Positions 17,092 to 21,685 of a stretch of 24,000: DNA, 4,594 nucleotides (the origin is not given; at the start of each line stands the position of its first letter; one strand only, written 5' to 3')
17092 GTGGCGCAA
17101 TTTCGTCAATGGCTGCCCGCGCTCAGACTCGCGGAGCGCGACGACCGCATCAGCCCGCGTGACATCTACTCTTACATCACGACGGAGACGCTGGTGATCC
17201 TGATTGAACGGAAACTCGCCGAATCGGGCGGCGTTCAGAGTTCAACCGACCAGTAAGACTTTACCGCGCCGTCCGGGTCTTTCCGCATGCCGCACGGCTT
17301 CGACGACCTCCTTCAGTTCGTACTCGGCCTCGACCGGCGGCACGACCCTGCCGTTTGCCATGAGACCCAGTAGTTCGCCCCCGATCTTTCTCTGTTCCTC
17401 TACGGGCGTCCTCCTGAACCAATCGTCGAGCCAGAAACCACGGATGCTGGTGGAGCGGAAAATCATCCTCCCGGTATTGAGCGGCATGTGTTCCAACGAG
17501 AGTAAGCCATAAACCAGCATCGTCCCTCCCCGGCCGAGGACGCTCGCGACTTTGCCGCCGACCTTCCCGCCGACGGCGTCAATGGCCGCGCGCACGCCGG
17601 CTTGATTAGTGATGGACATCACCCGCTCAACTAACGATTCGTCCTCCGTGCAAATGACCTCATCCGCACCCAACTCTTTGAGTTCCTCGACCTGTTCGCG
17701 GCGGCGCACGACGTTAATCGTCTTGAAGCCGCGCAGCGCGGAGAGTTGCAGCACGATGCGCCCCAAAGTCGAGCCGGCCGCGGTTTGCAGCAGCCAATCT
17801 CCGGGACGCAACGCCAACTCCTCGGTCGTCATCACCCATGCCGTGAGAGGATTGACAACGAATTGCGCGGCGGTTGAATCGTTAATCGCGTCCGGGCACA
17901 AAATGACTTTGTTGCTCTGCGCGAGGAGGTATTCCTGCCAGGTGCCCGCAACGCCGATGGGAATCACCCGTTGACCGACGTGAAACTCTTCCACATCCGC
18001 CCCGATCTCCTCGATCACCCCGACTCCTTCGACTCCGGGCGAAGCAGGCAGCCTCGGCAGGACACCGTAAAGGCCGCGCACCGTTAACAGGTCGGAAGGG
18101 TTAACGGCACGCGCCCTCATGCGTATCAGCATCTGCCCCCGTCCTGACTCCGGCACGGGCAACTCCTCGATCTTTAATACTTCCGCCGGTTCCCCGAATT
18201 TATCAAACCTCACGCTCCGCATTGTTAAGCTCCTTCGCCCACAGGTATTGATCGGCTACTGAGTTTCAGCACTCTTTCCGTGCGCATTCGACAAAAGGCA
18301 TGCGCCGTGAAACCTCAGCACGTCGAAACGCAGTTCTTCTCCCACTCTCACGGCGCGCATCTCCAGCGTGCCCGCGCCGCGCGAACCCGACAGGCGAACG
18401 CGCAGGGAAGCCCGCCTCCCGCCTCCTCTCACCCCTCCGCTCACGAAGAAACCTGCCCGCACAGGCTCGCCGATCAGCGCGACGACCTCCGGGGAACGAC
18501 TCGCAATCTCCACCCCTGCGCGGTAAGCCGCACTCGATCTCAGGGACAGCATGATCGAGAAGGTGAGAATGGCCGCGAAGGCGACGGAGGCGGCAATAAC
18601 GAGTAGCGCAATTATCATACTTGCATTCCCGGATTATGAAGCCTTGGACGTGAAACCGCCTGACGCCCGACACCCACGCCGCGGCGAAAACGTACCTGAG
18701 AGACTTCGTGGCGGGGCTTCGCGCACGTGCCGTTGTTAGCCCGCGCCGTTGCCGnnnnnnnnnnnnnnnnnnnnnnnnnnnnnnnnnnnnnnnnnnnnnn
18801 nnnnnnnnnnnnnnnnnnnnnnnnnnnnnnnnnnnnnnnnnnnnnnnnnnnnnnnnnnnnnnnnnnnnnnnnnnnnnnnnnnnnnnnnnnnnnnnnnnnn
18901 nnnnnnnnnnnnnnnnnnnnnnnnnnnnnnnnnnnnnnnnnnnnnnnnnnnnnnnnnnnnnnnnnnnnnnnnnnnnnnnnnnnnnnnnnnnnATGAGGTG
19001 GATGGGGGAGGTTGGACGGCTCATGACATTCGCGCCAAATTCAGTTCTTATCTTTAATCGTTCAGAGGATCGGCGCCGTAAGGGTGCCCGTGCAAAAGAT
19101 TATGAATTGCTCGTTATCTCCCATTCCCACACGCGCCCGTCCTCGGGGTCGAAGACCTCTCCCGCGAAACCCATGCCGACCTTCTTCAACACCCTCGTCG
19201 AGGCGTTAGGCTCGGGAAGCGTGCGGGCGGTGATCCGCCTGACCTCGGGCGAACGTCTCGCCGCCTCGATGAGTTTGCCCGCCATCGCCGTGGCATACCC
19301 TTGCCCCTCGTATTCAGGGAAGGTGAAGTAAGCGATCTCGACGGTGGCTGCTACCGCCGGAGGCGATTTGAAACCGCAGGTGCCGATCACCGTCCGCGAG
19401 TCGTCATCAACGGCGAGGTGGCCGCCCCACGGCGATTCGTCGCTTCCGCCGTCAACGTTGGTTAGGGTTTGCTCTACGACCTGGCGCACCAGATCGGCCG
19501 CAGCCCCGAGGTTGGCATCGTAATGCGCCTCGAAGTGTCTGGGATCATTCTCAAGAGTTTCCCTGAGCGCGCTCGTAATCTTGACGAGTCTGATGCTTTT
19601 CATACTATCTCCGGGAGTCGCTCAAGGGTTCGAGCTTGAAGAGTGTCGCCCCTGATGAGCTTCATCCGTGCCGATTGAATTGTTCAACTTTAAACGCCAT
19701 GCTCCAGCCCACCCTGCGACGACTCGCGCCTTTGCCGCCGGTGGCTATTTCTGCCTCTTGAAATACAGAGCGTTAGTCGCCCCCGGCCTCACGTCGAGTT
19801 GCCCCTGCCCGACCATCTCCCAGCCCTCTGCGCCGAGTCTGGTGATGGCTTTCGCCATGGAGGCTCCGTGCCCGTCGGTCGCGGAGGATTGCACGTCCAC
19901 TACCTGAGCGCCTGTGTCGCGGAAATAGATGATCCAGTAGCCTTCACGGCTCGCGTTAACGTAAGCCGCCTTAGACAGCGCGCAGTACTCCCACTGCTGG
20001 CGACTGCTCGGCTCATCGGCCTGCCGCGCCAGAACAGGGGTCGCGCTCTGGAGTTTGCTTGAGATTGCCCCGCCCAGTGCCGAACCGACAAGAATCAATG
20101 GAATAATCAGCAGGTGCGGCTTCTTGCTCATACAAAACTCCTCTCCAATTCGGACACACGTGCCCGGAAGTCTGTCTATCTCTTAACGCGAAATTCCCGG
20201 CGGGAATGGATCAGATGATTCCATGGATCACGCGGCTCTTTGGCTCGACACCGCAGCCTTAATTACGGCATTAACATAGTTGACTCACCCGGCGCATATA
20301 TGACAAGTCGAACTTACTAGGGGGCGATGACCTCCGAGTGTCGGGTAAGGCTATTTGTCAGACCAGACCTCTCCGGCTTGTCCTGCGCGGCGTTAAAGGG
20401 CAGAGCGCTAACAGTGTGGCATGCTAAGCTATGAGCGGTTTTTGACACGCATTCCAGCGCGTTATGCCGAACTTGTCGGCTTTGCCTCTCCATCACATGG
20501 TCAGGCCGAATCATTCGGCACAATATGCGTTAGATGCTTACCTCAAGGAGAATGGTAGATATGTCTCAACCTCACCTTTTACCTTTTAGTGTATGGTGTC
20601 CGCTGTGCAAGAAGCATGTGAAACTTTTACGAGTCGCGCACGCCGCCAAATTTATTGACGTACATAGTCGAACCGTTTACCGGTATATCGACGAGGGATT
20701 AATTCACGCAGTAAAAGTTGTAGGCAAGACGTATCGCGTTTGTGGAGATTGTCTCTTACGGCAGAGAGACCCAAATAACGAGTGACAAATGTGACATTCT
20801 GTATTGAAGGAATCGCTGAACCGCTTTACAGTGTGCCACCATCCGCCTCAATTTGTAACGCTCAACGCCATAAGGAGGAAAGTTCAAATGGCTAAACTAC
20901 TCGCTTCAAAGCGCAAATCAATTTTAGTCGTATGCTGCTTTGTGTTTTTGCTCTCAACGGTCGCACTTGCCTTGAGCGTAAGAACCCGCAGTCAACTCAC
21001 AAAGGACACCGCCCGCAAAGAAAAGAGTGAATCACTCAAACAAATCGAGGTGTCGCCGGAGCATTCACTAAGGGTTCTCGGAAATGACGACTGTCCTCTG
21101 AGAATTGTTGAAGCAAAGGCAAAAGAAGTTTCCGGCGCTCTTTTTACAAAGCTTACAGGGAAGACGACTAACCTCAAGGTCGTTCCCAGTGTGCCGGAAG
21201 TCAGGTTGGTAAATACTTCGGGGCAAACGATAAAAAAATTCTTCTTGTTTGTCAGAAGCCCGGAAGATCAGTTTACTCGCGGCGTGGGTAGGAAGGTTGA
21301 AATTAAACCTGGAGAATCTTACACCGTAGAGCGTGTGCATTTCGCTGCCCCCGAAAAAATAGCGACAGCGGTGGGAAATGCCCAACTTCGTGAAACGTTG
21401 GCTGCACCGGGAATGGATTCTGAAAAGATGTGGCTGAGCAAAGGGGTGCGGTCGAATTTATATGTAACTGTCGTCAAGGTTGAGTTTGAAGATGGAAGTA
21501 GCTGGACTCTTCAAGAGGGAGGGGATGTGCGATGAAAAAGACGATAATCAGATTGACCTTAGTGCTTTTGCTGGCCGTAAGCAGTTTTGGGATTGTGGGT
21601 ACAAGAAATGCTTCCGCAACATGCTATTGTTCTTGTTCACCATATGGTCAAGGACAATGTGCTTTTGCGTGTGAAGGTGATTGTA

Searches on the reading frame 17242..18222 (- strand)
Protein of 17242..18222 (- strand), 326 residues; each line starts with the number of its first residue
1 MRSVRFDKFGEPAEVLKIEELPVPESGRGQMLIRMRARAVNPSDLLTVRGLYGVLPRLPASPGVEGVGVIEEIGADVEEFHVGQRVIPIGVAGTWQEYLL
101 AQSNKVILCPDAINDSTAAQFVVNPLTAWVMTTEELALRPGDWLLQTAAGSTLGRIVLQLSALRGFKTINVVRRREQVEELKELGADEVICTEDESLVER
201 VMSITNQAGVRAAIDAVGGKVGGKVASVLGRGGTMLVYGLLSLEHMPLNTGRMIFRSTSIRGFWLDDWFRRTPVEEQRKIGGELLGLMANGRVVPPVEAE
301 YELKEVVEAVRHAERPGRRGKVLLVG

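Call 7: search_protein_families(library=pfam, proteins=[window:17242-18222:-])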
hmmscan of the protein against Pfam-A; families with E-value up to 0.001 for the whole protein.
window:17242-18222:- (326 aa): 3 families
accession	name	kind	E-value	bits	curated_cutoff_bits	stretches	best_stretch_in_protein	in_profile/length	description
PF00107.32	ADH_zinc_N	-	3.6e-19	69.4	31.8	1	153-266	2-115/129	Zinc-binding dehydrogenase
PF08240.17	ADH_N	-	3.4e-16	59.8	23.5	1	27-111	1-104/104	Alcohol dehydrogenase GroES-like domain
PF13602.12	ADH_zinc_N_2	-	8.6e-14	53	27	1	184-324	1-134/134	Zinc-binding dehydrogenase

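Call 43: search_protein_families(library=ncbifam, proteins=[window:17242-18222:-], max_evalue=0.001)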
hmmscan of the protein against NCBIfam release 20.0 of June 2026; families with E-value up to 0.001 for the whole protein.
window:17242-18222:- (326 aa): 22 families
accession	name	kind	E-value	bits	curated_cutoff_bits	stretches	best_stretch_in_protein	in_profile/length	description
TIGR02824.1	quinone_pig3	subfamily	1.6e-45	155.5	296.8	1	1-324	1-323/325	putative NAD(P)H quinone oxidoreductase, PIG3 family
NF008024.0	PRK10754.1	subfamily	4.6e-28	98.2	348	1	3-324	4-325/327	NADPH:quinone reductase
NF010344.0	PRK13771.1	subfamily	3.1e-23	82.3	349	2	14-88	11-84/334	putative alcohol dehydrogenase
NF041172.1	AcrlCoa_red_Thmprot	equivalog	1.9e-20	73.1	500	2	92-324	115-332/334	acryloyl-CoA reductase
TIGR02823.1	oxido_YhdH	subfamily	2.3e-19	69.4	297.25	1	16-263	14-266/324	acrylyl-CoA reductase family protein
NF051456.1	acrylyl_AcuI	equivalog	2.3e-15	56.2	440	1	16-312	18-310/325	acrylyl-CoA reductase (NADPH)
NF041183.1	Pks2_ls1_myc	equivalog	6.6e-15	53.1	2400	1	26-324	1430-1727/2086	sulfolipid-1 biosynthesis phthioceranic/hydroxyphthioceranic acid synthase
TIGR01751.1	crot-CoA-red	equivalog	4.3e-14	52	378.55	1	93-209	140-258/398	crotonyl-CoA carboxylase/reductase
TIGR03989.1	Rxyl_3153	subfamily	4.4e-14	52.5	440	2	12-87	10-84/370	NDMA-dependent alcohol dehydrogenase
TIGR00692.1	tdh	equivalog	9.8e-14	51.1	458.35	2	89-324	113-338/340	L-threonine 3-dehydrogenase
TIGR02817.1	adh_fam_1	subfamily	1e-13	51.5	284.05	1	20-192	21-201/336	zinc-binding alcohol dehydrogenase family protein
NF058644.1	CurcmRedCuraProt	equivalog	1.3e-12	47.5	440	1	14-242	16-243/336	NADPH-dependent curcumin/dihydrocurcumin reductase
NF003808.0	PRK05396.1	equivalog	1.4e-12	47.2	380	2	90-263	116-286/341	L-threonine 3-dehydrogenase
NF041097.1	keto_inos_dh_IolM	equivalog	4.9e-12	45.2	450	1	137-321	203-385/389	scyllo-inosose 3-dehydrogenase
NF006940.0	PRK09422.1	equivalog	6.6e-12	45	344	1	91-310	113-319/338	alcohol dehydrogenase AdhP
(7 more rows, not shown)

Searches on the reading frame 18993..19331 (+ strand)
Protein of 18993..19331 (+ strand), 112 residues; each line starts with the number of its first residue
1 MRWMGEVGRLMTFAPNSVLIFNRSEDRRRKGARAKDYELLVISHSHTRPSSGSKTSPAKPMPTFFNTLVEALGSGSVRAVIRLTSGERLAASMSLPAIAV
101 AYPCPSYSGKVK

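Call 44: search_protein_families(library=pfam, proteins=[window:18993-19331:+], max_evalue=1)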
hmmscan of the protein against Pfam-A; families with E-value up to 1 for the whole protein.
window:18993-19331:+ (112 aa): 1 family
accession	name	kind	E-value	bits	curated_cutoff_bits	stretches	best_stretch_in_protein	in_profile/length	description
PF14464.11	Prok-JAB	-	0.026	14.8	25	1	26-50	55-79/114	Prokaryotic homologs of the JAB domain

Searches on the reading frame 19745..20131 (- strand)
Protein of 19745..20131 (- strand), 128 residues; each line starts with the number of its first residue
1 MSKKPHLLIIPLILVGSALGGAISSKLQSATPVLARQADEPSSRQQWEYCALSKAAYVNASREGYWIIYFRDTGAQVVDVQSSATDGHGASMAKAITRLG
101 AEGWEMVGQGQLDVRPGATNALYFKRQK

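Call 44: search_protein_families(library=pfam, proteins=[window:19745-20131:-], max_evalue=1)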
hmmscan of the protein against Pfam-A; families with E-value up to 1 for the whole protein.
window:19745-20131:- (128 aa): 1 family
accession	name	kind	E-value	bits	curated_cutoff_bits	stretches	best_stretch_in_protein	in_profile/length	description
PF13783.11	DUF4177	-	0.17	12.6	25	1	88-108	19-42/65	Domain of unknown function (DUF4177)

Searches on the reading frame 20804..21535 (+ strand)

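Call 7: search_protein_families(library=pfam, proteins=[window:20804-21535:+])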
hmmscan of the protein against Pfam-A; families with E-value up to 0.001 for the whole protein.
window:20804-21535:+ (243 aa): 0 families

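Call 44: search_protein_families(library=pfam, proteins=[window:20804-21535:+], max_evalue=1)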
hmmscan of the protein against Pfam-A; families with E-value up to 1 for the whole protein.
window:20804-21535:+ (243 aa): 1 family
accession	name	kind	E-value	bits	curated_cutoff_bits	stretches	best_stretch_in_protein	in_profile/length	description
PF06594.17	HCBP_related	-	0.014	15.8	21.4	1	224-236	28-40/42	Haemolysin-type calcium binding protein related domain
